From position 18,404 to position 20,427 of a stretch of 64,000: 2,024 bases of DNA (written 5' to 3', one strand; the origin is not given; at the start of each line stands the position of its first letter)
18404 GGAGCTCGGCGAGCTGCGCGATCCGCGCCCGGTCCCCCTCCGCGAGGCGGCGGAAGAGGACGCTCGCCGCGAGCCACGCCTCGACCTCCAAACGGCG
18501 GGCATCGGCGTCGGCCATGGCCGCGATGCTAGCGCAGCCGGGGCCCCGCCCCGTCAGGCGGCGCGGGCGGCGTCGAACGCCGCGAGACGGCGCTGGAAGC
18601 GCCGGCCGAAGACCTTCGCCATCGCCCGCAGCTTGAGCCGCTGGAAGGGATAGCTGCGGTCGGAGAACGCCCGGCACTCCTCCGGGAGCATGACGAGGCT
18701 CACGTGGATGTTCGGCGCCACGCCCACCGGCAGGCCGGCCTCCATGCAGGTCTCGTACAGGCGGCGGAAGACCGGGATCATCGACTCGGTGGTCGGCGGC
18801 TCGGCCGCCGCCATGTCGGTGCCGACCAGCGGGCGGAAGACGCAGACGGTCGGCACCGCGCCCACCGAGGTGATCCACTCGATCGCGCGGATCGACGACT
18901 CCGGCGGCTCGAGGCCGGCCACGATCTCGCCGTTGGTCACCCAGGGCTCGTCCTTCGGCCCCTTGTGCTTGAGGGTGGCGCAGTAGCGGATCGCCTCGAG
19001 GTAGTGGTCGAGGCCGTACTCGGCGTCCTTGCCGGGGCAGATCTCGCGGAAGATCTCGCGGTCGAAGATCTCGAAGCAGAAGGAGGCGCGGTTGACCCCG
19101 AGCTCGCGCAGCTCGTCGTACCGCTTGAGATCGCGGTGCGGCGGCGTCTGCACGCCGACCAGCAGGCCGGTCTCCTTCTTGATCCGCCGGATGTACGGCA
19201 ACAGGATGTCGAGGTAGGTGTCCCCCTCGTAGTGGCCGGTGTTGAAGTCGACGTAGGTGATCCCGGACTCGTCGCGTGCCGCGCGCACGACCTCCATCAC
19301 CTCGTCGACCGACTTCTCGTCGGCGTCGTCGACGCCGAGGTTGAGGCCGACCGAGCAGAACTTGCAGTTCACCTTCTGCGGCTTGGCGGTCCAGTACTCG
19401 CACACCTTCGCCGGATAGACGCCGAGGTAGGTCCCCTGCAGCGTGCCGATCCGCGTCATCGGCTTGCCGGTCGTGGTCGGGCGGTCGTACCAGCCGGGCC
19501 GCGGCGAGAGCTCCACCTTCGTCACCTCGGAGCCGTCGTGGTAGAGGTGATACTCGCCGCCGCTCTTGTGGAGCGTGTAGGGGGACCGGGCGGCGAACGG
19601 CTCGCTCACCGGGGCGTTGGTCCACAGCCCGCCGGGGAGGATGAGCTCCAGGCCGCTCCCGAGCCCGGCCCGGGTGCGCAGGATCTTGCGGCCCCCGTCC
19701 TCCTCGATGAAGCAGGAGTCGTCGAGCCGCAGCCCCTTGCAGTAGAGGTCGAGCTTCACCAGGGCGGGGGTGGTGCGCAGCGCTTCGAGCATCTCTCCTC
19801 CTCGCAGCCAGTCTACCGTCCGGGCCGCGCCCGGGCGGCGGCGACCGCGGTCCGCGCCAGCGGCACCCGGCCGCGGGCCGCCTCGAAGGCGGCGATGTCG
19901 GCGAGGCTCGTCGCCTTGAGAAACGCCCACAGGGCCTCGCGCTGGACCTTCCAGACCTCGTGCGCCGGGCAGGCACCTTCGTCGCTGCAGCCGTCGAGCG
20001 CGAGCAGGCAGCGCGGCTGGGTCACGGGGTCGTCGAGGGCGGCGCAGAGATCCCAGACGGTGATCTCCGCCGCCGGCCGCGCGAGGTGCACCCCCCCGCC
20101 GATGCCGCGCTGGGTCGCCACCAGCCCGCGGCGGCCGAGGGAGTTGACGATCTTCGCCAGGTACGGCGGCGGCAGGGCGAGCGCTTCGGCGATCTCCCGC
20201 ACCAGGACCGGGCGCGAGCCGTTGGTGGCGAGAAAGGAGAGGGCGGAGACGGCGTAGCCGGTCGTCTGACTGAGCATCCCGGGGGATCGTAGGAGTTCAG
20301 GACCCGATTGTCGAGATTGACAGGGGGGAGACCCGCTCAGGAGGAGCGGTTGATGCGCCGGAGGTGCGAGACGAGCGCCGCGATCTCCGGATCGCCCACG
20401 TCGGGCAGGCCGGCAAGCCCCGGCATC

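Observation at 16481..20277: Rrf2 - non-canonical radical-SAM-like - Crp/Fnr - FAD oxidoreductase operon of unknown function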

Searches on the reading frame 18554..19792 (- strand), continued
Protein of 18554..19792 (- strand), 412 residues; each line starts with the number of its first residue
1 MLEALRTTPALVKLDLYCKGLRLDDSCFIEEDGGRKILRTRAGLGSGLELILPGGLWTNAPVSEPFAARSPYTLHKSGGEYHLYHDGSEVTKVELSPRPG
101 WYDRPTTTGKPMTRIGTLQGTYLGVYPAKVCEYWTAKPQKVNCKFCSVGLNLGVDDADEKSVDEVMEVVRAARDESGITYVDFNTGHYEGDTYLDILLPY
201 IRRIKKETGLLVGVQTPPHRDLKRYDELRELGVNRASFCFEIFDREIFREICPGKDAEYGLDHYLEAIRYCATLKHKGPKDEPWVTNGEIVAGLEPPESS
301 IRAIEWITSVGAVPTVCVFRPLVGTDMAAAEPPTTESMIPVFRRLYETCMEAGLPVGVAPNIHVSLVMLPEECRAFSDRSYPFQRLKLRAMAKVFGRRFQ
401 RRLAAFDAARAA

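Call 45: search_protein_families(library=ncbifam, proteins=[L027:6741-7442:+, L013:6510-7205:+, L048:9224-10336:+, L009:2916-3770:-, L060:6727-8001:+, L001:6604-7983:+, L060:2153-3577:+, L038:7023-7898:+, L042:7423-7875:-, L037:10623-12830:+], max_evalue=0.00001)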
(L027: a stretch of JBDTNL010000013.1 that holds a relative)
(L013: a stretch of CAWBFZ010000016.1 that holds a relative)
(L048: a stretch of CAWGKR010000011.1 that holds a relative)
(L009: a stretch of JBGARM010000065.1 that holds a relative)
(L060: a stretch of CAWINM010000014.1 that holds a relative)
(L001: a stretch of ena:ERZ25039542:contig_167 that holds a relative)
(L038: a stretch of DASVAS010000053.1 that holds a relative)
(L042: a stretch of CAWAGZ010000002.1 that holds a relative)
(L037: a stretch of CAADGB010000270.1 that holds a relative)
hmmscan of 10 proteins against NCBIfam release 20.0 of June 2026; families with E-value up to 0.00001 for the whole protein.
L027:6741-7442:+ (233 aa): 4 families
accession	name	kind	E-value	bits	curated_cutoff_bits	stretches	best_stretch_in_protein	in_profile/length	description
TIGR03652.1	FeS_repair_RIC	equivalog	1.9e-65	220.7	204.7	1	9-228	1-216/216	iron-sulfur cluster repair di-iron protein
NF008221.0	PRK10992.1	equivalog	3e-53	180.6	254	1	9-230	8-218/220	iron-sulfur cluster repair protein YtfE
NF009777.0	PRK13276.1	equivalog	4.4e-36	124.8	259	1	7-227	6-222/224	iron-sulfur cluster repair di-iron protein ScdA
NF041614.1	FeSrepair_DnrN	equivalog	2.8e-24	86.2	300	1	67-228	5-154/157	iron-sulfur cluster repair protein DnrN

L013:6510-7205:+ (231 aa): 1 family
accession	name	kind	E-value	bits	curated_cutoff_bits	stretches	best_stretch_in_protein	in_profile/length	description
TIGR02702.1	SufR_cyano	equivalog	7.5e-17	61.7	178.8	1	16-211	3-207/208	iron-sulfur cluster biosynthesis transcriptional regulator SufR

L048:9224-10336:+ (370 aa): 41 families (the best 25 are shown)
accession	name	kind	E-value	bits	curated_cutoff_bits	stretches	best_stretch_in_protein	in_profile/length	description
TIGR04053.2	TIGR04053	equivalog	5.4e-135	450.3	395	1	7-368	1-366/366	TIGR04053 family radical SAM/SPASM domain-containing protein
TIGR04545.1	rSAM_ahbD_hemeb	equivalog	9e-92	308.1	500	1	15-368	1-339/339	heme b synthase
TIGR04055.1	rSAM_NirJ2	equivalog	1e-62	212.6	500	2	15-237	1-223/326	putative heme d1 biosynthesis radical SAM protein NirJ2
TIGR04347.1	pseudo_SAM_Halo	equivalog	2.1e-48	165.5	525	2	14-206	38-228/390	TIGR04347 family pseudo-SAM/SPASM protein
TIGR04546.1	rSAM_ahbC_deAc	equivalog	2.4e-44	151.7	650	2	15-216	40-241/390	12,18-didecarboxysiroheme deacetylase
TIGR04051.1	rSAM_NirJ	equivalog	5.7e-41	140.7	515.45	2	15-204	3-190/354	heme d1 biosynthesis radical SAM protein NirJ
TIGR04054.1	rSAM_NirJ1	equivalog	9.7e-40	136.4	650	2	15-214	37-236/387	putative heme d1 biosynthesis radical SAM protein NirJ1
NF045574.1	sacti_mat_StsB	exception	2.8e-34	118.8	625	1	16-195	98-274/466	StsB family radical SAM/SPASM domain sactipeptide maturase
TIGR04303.1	GeoRSP_rSAM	equivalog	1.2e-32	113.8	400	2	11-165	2-152/325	GeoRSP system radical SAM/SPASM protein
TIGR02109.1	PQQ_syn_pqqE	equivalog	1.7e-32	112.7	381.35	2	12-173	5-165/358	pyrroloquinoline quinone biosynthesis protein PqqE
TIGR03913.1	rad_SAM_trio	equivalog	1.1e-30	106.5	591.75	1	10-195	14-197/477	GDL motif peptide-associated radical SAM/SPASM maturase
TIGR03962.1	mycofact_rSAM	equivalog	3.2e-30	105.5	265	2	12-200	10-196/339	mycofactocin radical SAM maturase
NF050035.1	rSAM_WgK_link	exception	2.9e-26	92.3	650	2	8-215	3-207/367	radical SAM/SPASM peptide maturase WgkB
TIGR04103.1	rSAM_nif11_3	equivalog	1.2e-24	86.7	725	1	16-213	7-200/412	nif11-class peptide radical SAM maturase 3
TIGR04133.1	rSAM_w_lipo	hypoth_equivalog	6e-23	81.3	425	1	16-222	26-236/350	TIGR04133 family radical SAM/SPASM protein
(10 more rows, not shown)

L009:2916-3770:- (284 aa): 1 family
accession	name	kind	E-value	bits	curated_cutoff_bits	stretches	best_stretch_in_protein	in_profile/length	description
TIGR04444.1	chori_FkbO_Hyg5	subfamily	7.7e-59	199.5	325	1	11-279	39-310/311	FkbO/Hyg5 family chorismatase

L060:6727-8001:+ (424 aa): 8 families
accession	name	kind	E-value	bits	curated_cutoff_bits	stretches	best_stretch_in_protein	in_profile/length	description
TIGR00562.1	proto_IX_ox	equivalog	2.8e-77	260.3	97.85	1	2-399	44-464/470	protoporphyrinogen oxidase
NF008845.0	PRK11883.1-5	equivalog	3.2e-57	193.9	560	1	2-401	50-463/468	protoporphyrinogen oxidase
NF008841.0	PRK11883.1-1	equivalog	1e-39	136.7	517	1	3-401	47-449/453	protoporphyrinogen oxidase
NF009081.0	PRK12416.1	equivalog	3.8e-28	98.6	702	1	93-400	145-458/466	protoporphyrinogen oxidase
NF008843.0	PRK11883.1-3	equivalog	1.2e-14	54.2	406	1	3-391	44-414/424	protoporphyrinogen oxidase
TIGR03467.1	HpnE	equivalog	1.7e-08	34.2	283.05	1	174-380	214-406/430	hydroxysqualene dehydroxylase HpnE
NF005547.0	PRK07208.1-3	equivalog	2.3e-06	26.6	380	1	78-254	120-295/465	hypothetical protein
NF005560.0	PRK07233.1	equivalog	7.3e-06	25.1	252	0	95-257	134-289/435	hypothetical protein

L001:6604-7983:+ (459 aa): 16 families
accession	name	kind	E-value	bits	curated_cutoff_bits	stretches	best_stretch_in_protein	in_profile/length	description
TIGR00538.1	hemN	equivalog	3.8e-168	560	324.95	1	6-459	2-454/454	oxygen-independent coproporphyrinogen III oxidase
NF006067.1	PRK08208.1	equivalog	5.1e-53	180.5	380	1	47-433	29-404/427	STM4012 family radical SAM protein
TIGR04107.1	rSAM_HutW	equivalog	4.5e-46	157.5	400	1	49-444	36-415/419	heme anaerobic degradation radical SAM methyltransferase ChuW/HutW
TIGR00539.1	hemN_rel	equivalog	2.7e-38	132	205.4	1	55-407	2-336/361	radical SAM family heme chaperone HemW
TIGR03994.1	rSAM_HemZ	equivalog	1.6e-37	129.6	321.4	1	48-246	79-277/401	coproporphyrinogen dehydrogenase HemZ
NF006061.0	PRK08207.1-4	equivalog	6.8e-26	91.1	702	1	53-247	173-370/501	coproporphyrinogen III oxidase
NF006064.0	PRK08207.2-2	equivalog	2.3e-25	89.5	504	1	52-247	143-340/465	coproporphyrinogen III oxidase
NF006385.0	PRK08629.1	equivalog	2.7e-24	85.7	355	1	47-245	46-236/439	coproporphyrinogen III oxidase family protein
NF006060.0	PRK08207.1-3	equivalog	9.7e-23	80.7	653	1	50-247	146-346/477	coproporphyrinogen III oxidase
NF006066.0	PRK08207.2-5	equivalog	1.1e-22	80.4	1117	1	54-247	191-386/518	coproporphyrinogen III oxidase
NF006062.0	PRK08207.1-5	equivalog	3.1e-19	69.2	1007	1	52-258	147-356/476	coproporphyrinogen III oxidase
NF005133.0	PRK06582.1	equivalog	5.5e-19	68.4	597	1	53-246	11-200/390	coproporphyrinogen III oxidase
NF006059.0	PRK08207.1-1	equivalog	3.8e-18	65.5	1012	1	53-248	171-369/496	coproporphyrinogen III oxidase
NF006063.0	PRK08207.2-1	equivalog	1.3e-15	57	1074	1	54-246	193-387/518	coproporphyrinogen III oxidase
NF004567.0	PRK05904.1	equivalog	2.6e-15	56.5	355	1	56-221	9-168/353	coproporphyrinogen III oxidase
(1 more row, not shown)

L060:2153-3577:+ (474 aa): 4 families
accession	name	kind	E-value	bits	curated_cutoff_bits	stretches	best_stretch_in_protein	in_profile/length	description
NF009709.0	PRK13238.1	subfamily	1.9e-188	627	285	1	2-456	5-461/463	tryptophanase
NF053783.1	TphnTnaApg1401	equivalog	3.3e-157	524.1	750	1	5-453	6-454/457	tryptophanase TnaA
TIGR02618.1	tyr_phenol_ly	equivalog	7.3e-156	519.5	720.7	1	6-452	2-448/450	tyrosine phenol-lyase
TIGR02617.1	tnaA_trp_ase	equivalog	5.6e-136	454.2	825.8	1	4-454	3-465/467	tryptophanase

L038:7023-7898:+ (291 aa): 0 families

L042:7423-7875:- (150 aa): 2 families
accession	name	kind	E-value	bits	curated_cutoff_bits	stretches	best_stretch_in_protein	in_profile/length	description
NF053874.1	persist_PA2171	equivalog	5.1e-07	29.6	190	1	4-139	4-146/157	PA2171 family ribosome-binding persister protein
NF008221.0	PRK10992.1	equivalog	3e-06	26.9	254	0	29-84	117-173/220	iron-sulfur cluster repair protein YtfE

L037:10623-12830:+ (735 aa): 27 families (the best 25 are shown)
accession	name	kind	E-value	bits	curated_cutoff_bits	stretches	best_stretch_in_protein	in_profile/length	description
NF047855.1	AssmNtatRedNasC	equivalog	1.2e-229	764.3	1100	1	8-708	16-707/708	assimilatory nitrate reductase catalytic subunit NasC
TIGR01591.1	Fdh-alpha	equivalog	3e-163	544.5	666.25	1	15-706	1-671/672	formate dehydrogenase subunit alpha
NF041323.1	Nitr_red_NasA_Halo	equivalog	1.3e-108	364.3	1000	1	42-707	27-672/673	assimilatory nitrate reductase NasA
NF010055.0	PRK13532.1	equivalog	1.4e-78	265.1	904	3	15-255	45-291/830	nitrate reductase catalytic subunit NapA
TIGR01706.1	NAPA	equivalog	5.1e-75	253.3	930.55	3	15-255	45-291/830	periplasmic nitrate reductase subunit alpha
NF041513.1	formate_DH_Act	exception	3.1e-67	227.2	1400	2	9-254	39-294/1067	formate dehydrogenase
TIGR01553.1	formate-DH-alph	equivalog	2.5e-59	201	814.2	3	15-256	47-305/1009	formate dehydrogenase-N subunit alpha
NF012032.0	PRK15488.1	equivalog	1e-48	166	694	2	11-289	42-315/759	thiosulfate reductase PhsA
TIGR01701.1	Fdhalpha-like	subfamily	3.1e-48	164.5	582.15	1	77-529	108-582/744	FdhF/YdeP family oxidoreductase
TIGR03479.1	DMSO_red_II_alp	subfamily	2.3e-42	145.1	984.75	3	14-254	60-306/913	molybdopterin-dependent oxidoreductase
TIGR02166.1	dmsA_ynfE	subfamily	1.7e-39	135.6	777.7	1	12-261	44-305/794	DMSO/selenate family reductase complex A subunit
NF005895.0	PRK07860.1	equivalog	3.1e-34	118.1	802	2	345-503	510-665/811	NADH-quinone oxidoreductase subunit G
TIGR02693.1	arsenite_ox_L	equivalog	3.3e-33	114.7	359.05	1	80-344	125-423/806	arsenate reductase (azurin) large subunit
TIGR00509.1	bisC_fam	subfamily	1.7e-31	109.3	1017.55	1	188-503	191-517/772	molybdopterin guanine dinucleotide-containing S/N-oxide reductase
NF041884.1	selenate_YnfF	exception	1.3e-27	96.1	1650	1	10-294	43-339/798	selenate/tellurate reductase subunit YnfF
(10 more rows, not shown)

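Call 53: find_encoding_contigs(protein=P0129, flank=6000, max_places=2)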
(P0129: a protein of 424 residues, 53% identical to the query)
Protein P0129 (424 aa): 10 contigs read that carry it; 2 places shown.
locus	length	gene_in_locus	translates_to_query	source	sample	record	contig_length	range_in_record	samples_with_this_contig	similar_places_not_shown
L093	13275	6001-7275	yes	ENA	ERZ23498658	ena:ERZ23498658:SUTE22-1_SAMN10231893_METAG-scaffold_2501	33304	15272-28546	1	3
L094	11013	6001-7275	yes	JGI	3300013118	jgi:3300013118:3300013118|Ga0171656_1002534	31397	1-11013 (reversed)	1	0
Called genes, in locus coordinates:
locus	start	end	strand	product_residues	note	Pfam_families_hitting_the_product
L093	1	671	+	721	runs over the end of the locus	PF13231:PMT_2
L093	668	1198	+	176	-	-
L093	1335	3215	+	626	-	PF00501:AMP-binding, PF23024:AMP-dom_DIP2-like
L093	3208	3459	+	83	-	PF00550:PP-binding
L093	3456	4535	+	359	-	-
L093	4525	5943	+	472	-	PF03062:MBOAT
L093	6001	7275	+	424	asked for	-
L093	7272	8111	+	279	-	-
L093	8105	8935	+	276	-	PF03781:FGE-sulfatase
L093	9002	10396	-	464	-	PF04326:SLFN_AlbA_2, PF13749:HATPase_c_4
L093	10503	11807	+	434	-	-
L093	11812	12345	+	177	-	-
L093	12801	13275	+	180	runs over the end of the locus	-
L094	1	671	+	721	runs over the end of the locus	PF13231:PMT_2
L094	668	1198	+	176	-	-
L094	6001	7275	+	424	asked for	-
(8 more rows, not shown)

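Call 54: find_encoding_contigs(protein=P0130, flank=6000, max_places=2)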
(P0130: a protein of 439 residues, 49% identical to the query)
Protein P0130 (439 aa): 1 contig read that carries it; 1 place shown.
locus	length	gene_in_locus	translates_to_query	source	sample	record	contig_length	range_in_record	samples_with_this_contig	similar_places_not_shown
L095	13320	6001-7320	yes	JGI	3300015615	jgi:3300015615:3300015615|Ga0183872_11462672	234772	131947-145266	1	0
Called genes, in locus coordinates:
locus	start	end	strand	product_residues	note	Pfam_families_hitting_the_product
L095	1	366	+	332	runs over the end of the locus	PF13677:MotB_plug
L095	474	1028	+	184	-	-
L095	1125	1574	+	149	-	PF01052:FliMN_C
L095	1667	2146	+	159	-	PF00293:NUDIX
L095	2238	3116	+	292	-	PF01063:Aminotran_4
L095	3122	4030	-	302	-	PF01497:Peripla_BP_2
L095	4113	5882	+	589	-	PF01435:Peptidase_M48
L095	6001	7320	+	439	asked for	-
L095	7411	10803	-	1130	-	PF00930:DPPIV_N (faint), PF26549:Tricorn_N, PF26550:Tricorn_2nd, PF07676:PD40, PF26549:Tricorn_N (weak), PF26550:Tricorn_2nd, PF14684:Tricorn_C1, PF03572:Peptidase_S41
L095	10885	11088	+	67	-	-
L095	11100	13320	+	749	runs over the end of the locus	PF13671:AAA_33 (faint), PF02367:TsaE (faint), PF13191:AAA_16 (faint), PF13401:AAA_22 (faint), PF00158:Sigma54_activat (faint), PF05496:RuvB_N (faint), PF12774:AAA_6 (faint), PF00004:AAA, +7 more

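Call 55: find_encoding_contigs(protein=P0142, flank=6000, max_places=2)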
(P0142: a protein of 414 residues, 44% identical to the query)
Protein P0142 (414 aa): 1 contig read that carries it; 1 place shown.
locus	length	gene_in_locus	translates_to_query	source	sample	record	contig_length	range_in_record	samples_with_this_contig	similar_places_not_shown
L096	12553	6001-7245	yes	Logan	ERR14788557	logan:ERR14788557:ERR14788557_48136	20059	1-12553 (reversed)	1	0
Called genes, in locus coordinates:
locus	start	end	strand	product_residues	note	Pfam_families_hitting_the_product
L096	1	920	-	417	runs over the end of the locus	PF00364:Biotin_lipoyl, PF25984:BSH_YknX (faint), PF25997:BSH_YhbJ (weak), PF02817:E3_binding, PF00198:2-oxoacid_dh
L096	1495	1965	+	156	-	PF01814:Hemerythrin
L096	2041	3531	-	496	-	PF16217:M64_N, PF09471:Peptidase_M64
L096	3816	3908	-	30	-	-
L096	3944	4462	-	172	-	PF13560:HTH_31, PF01381:HTH_3, PF12844:HTH_19, PF13443:HTH_26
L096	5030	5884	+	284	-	PF01261:AP_endonuc_2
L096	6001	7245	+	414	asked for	-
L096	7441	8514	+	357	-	PF04055:Radical_SAM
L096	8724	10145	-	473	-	PF01266:DAO, PF01593:Amino_oxidase, PF13450:NAD_binding_8, PF13454:NAD_binding_9 (faint)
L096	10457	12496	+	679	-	PF14522:Cytochrome_C7 (faint), PF09699:Paired_CXXCH_1 (faint), PF22113:Mtrc-MtrF_II-IV_dom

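Call 66: search_protein_families(library=ncbifam, proteins=[L013:6510-7205:+], max_evalue=0.001)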
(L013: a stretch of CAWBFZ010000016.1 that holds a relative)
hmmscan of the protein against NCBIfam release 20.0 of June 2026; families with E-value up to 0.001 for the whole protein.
L013:6510-7205:+ (231 aa): 3 families
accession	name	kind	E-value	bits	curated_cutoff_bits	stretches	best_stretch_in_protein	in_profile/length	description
TIGR02702.1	SufR_cyano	equivalog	7.5e-17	61.7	178.8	1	16-211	3-207/208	iron-sulfur cluster biosynthesis transcriptional regulator SufR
NF040939.2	trans_reg_lrs14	equivalog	8.5e-05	22.5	90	1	18-79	25-87/103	Lrs14 family HTH-type transcriptional regulator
NF033788.1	HTH_metalloreg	subfamily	0.00076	19.2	55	0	16-60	13-57/77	metalloregulator ArsR/SmtB family transcription factor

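Call 89: search_protein_families(library=padloc, proteins=[window:18554-19792:-], max_evalue=0.001)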
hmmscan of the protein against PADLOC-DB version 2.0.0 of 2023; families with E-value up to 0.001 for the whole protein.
window:18554-19792:- (412 aa): 0 families

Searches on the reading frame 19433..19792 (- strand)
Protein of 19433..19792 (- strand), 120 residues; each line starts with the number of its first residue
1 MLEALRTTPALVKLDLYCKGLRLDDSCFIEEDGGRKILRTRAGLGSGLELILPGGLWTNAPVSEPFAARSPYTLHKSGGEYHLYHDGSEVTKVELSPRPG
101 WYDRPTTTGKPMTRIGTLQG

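Call 80: predict_structure(alignment_id=A4)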
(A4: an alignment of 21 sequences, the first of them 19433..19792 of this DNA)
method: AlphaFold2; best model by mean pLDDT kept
length: 120 residues; sequences in the alignment: 21
mean_pLDDT: 89.0   pTM: 0.80
mean pLDDT of the five models: 89.0, 83.4, 81.9, 81.2, 80.1
residues with pLDDT >= 90: 79; 70-90: 28; 50-70: 12; < 50: 1
segments of 3 or more residues with pLDDT < 50: none
pLDDT, mean of each block of 10 residues (from residue 1): 94 96 94 81 72 95 93 96 98 91 89 69
secondary structure, 60 per line:
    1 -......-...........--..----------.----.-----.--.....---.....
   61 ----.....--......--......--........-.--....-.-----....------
elements in order: H2-7 H9-19 E48-52 E56-60 H65-69 E72-77 E80-85 E88-95 H100-103

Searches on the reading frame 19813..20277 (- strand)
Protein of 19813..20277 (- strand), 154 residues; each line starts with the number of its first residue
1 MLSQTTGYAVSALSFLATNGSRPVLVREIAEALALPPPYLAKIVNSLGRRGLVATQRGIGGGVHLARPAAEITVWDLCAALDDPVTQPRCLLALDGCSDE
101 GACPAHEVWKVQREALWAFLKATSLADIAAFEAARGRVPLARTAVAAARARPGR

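Call 3: search_protein_families(library=pfam, proteins=[window:19813-20277:-], max_evalue=0.01)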
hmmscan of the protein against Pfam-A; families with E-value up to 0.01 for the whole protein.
window:19813-20277:- (154 aa): 3 families
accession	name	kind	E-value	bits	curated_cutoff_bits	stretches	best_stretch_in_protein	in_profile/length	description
PF02082.26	Rrf2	-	1.5e-29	103.3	30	1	2-129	1-130/132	Iron-dependent Transcriptional regulator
PF12802.13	MarR_2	-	2.2e-06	28.1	27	1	9-57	7-54/61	MarR family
PF01978.25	TrmB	-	0.0052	17.1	25.6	1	23-58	22-57/68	Sugar-specific transcriptional regulator TrmB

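Call 4: search_protein_families(library=ncbifam, proteins=[window:19813-20277:-], max_evalue=0.01)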
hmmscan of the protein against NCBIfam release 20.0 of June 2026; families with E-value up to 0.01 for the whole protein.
window:19813-20277:- (154 aa): 8 families
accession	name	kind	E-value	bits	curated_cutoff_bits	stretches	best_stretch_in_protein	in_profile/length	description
TIGR00738.1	rrf2_super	superfamily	1.6e-31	108.9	73.3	1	1-129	2-131/132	Rrf2 family transcriptional regulator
TIGR02944.1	suf_reg_Xantho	equivalog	3.8e-19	69.3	110.65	1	2-128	4-130/130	SUF system Fe-S cluster assembly regulator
TIGR02010.1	IscR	equivalog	1.2e-18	67.3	207.55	1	4-129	5-130/135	Fe-S cluster assembly transcriptional regulator IscR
NF008886.0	PRK11920.1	equivalog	4.8e-17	62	193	1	2-129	3-131/153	iron-responsive transcriptional regulator RirA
NF008110.0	PRK10857.1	equivalog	1.2e-14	54.4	275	1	5-129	6-130/164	Fe-S cluster assembly transcriptional regulator IscR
NF047409.1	Cys_reg_CymR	equivalog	2.3e-12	47.2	195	1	16-133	17-128/139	cysteine metabolism transcriptional regulator CymR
NF008240.0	PRK11014.1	equivalog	1.2e-10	41.6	182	1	2-128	3-127/141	nitric oxide-sensing transcriptional repressor NsrR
NF041852.1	trans_reg_HypR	equivalog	0.0032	17.5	180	1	9-81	8-80/139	redox-sensitive transcriptional regulator HypR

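Call 89: search_protein_families(library=padloc, proteins=[window:19813-20277:-], max_evalue=0.001)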
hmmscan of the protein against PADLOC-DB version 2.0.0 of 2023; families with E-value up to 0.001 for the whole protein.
window:19813-20277:- (154 aa): 0 families
